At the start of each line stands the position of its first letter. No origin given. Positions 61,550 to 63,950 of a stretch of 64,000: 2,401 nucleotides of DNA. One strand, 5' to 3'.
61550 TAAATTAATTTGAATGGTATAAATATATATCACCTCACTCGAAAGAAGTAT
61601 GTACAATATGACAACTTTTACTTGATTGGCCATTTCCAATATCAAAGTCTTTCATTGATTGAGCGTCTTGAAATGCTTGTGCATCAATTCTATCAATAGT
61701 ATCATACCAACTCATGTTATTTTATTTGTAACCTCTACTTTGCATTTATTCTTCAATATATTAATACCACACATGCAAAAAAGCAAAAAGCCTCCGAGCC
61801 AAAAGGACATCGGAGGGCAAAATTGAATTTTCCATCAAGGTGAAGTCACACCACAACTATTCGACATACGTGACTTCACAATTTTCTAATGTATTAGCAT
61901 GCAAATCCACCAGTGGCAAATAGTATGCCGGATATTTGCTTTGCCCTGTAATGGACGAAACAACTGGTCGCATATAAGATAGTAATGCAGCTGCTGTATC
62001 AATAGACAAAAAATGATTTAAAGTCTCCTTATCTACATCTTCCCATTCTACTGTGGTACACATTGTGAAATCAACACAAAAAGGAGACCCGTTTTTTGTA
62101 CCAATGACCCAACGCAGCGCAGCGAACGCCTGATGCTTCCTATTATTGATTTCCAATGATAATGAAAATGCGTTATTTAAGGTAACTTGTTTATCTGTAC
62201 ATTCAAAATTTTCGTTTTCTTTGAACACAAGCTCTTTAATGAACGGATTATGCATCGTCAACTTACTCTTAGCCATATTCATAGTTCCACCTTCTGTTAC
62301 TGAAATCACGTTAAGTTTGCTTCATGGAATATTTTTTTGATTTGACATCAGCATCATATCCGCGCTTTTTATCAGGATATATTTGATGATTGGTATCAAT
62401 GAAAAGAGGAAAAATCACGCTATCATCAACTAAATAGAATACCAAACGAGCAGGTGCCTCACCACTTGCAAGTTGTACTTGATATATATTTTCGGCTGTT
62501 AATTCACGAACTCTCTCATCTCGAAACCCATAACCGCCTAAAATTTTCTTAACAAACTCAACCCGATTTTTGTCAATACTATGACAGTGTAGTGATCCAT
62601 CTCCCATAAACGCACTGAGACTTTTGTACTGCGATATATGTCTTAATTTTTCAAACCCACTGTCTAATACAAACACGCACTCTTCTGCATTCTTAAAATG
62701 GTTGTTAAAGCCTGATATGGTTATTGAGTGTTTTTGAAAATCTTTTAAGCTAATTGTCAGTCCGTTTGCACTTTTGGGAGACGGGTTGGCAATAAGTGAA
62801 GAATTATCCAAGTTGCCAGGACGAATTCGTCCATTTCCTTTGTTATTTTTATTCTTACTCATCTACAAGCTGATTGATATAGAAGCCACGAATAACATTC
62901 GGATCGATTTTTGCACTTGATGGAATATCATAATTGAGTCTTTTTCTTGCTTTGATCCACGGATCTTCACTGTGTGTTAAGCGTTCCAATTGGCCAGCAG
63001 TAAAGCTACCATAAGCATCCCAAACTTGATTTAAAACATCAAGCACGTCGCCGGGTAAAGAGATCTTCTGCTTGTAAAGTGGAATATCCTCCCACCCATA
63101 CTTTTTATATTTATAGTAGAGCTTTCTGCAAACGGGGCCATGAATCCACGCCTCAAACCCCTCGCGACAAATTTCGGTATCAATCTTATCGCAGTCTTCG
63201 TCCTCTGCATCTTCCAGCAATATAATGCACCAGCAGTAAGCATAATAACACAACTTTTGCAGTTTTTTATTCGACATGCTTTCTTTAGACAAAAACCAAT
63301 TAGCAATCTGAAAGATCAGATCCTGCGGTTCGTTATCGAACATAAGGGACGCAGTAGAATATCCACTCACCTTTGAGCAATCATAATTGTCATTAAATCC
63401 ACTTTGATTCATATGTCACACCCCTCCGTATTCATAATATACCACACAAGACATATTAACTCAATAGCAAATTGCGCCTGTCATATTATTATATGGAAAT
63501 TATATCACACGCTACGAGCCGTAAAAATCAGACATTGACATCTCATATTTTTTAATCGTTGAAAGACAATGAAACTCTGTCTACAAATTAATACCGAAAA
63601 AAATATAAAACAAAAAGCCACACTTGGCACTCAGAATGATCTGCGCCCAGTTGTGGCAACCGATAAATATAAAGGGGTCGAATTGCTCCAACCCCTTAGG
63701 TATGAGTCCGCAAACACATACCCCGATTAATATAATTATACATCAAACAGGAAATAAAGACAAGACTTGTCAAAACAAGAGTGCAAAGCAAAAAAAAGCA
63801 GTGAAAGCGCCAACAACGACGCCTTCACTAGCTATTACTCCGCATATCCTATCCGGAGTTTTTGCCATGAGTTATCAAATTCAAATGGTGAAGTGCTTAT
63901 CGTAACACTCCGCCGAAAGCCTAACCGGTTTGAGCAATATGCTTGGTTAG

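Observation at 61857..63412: Panacea-domain antitoxin, toxin candidate and SecB-like protein in one overlapping three-gene cassette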

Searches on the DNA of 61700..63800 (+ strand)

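Call 7: search_dna_similar(query=window:61700-63800:+, collection=ecoli_genomes, mode=near)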
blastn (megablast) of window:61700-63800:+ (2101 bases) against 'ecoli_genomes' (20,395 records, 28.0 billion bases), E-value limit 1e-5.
No match.

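Call 8: search_dna_similar(query=window:61700-63800:+, collection=plasmids, mode=near)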
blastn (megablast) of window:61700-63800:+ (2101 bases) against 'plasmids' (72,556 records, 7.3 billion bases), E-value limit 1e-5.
No match.

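Call 9: search_dna_similar(query=window:61700-63800:+, collection=phages, mode=near)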
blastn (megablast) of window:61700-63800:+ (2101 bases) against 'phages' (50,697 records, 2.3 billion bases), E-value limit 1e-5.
No match.

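Call 98: search_rna_families(source=window, start=63380, end=63800, threshold=evalue, max_evalue=1)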
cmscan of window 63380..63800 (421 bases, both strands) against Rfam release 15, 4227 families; matches with E-value up to 1: 0.
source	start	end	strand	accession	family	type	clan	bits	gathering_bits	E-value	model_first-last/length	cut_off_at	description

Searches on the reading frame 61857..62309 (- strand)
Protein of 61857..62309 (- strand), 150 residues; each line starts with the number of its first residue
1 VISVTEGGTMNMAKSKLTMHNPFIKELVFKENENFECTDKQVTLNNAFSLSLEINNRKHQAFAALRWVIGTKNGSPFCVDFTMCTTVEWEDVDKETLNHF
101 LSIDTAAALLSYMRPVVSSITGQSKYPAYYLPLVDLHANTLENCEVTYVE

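Call 3: search_protein_families(library=pfam, proteins=[window:61857-62309:-], max_evalue=1)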
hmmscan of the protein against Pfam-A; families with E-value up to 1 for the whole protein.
window:61857-62309:- (150 aa): 2 families
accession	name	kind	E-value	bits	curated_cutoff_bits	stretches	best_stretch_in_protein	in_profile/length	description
PF02556.19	SecB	-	4.5e-08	33.5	26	1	13-137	4-131/141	Preprotein translocase subunit SecB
PF08346.17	AntA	-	0.099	13.7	27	0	24-52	24-56/68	AntA/AntB antirepressor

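Call 4: search_protein_families(library=padloc, proteins=[window:61857-62309:-], max_evalue=1)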
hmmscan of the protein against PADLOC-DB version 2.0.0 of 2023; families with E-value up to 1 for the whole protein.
window:61857-62309:- (150 aa): 1 family
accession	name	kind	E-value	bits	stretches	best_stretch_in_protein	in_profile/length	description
PDLC04072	PD-T4-9_C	-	9.3e-06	23.8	1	65-137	49-122/135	-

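Call 5: search_protein_families(library=ncbifam, proteins=[window:61857-62309:-], max_evalue=1)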
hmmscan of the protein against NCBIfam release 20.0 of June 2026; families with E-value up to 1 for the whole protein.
window:61857-62309:- (150 aa): 4 families
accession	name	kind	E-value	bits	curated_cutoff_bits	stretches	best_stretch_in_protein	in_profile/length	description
NF004392.0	PRK05751.1-3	equivalog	6.8e-08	32.5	143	1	9-137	7-140/160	protein-export chaperone SecB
TIGR00809.1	secB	equivalog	0.0008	19.4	102.8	1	15-138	5-131/140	protein-export chaperone SecB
NF004393.0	PRK05751.1-4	equivalog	0.0036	16.9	180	1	14-139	14-142/165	protein-export chaperone SecB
NF004391.0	PRK05751.1-2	equivalog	0.009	15.7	223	1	12-139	17-147/171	protein-export chaperone SecB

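Call 13: search_protein_families(library=phrogs, proteins=[window:61857-62309:-], max_evalue=0.01)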
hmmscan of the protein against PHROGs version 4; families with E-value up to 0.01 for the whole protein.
window:61857-62309:- (150 aa): 2 families
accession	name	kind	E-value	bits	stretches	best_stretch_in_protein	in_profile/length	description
phrog_21664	-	unknown function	4.7e-11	44.2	1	16-142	3-128/132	-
phrog_10298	-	unknown function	0.00013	23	1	18-142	4-129/134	-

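Call 20: search_solved_structures(query=window:61857-62282:-, max_evalue=1)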
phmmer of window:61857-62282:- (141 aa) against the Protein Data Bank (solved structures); distinct sequences matched with E-value up to 1: 0.

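Call 46: find_homologous_proteins(query=window:61857-62282:-, max_evalue=0.001)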
Query window:61857-62282:- (141 aa): 1 proteins with E <= 0.001 among 3 candidates.
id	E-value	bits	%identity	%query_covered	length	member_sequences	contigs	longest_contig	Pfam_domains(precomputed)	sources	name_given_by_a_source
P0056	1.5e-81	289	91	100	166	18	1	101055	PF02556.20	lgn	-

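Call 70: search_solved_structures(query=A5, max_evalue=10, show_alignments=4)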
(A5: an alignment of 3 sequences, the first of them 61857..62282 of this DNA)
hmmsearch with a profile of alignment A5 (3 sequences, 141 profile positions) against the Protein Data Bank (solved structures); distinct sequences matched with E-value up to 10: 20.
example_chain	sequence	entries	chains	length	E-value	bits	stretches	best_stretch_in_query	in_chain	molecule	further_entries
1fx3_A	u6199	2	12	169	1e-05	28.6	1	59-131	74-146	PROTEIN-EXPORT PROTEIN SECB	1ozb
1qyn_A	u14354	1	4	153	0.16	15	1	55-129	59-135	Protein-export protein secB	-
5jtl_A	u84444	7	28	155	0.17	14.9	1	55-129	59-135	Protein-export protein SecB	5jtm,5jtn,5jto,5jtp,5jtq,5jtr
1lkt_A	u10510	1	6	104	0.53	13.3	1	46-120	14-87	TAILSPIKE PROTEIN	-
8eb7_0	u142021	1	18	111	0.54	13.3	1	46-121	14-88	Tail spike protein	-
1h4r_A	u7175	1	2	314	0.76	12.8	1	31-99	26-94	MERLIN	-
4p7i_A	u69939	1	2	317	0.77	12.8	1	31-99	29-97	Merlin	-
4zrj_A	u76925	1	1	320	0.79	12.8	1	31-99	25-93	Merlin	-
4zrk_A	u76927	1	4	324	0.8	12.8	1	31-99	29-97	Merlin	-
4zri_A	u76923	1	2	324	0.8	12.8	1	31-99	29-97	Merlin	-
3u8z_A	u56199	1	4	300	0.85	12.7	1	32-99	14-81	Merlin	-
7lwh_A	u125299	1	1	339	0.86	12.7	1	31-99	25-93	Merlin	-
6cds_A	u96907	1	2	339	0.86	12.7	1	31-99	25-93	Merlin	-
3wa0_A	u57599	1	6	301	0.88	12.6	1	32-99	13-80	Merlin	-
1isn_A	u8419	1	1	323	0.99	12.5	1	32-99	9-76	merlin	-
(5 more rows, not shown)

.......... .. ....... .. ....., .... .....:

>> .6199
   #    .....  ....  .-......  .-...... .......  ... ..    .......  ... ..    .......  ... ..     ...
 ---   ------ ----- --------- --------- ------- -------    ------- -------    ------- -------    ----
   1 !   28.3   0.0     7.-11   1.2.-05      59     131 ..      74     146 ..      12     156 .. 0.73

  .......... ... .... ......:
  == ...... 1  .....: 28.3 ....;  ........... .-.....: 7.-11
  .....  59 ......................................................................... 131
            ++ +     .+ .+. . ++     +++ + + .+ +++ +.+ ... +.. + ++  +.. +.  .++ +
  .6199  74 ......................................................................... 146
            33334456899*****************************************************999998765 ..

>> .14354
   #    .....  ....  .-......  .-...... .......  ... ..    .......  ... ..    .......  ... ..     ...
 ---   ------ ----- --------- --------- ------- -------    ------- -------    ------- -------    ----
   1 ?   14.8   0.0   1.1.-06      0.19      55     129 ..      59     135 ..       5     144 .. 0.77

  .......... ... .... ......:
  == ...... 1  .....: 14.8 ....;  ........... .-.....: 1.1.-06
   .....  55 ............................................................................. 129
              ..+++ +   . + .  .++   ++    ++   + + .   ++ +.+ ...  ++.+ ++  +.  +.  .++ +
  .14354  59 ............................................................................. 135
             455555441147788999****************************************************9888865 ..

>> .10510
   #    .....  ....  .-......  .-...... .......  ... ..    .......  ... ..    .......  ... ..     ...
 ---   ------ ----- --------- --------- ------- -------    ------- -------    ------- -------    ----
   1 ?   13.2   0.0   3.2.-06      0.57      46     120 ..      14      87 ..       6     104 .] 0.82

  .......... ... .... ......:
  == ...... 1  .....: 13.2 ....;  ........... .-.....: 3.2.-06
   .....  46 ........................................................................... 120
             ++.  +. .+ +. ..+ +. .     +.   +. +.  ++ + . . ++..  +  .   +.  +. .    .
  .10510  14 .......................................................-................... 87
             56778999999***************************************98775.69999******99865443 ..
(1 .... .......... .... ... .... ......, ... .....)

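Call 92: find_related_loci(query=A5, collection=viral_contigs, flank=3500)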
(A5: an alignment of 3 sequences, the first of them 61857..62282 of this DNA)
Query A5 (141 aa) in viral_contigs; peptide patterns used: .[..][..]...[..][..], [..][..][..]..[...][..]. (x = any residue, [..] = any of these).
198 stretches matched a pattern, but none encodes a relative of the query by tblastn (E <= 1e-3).
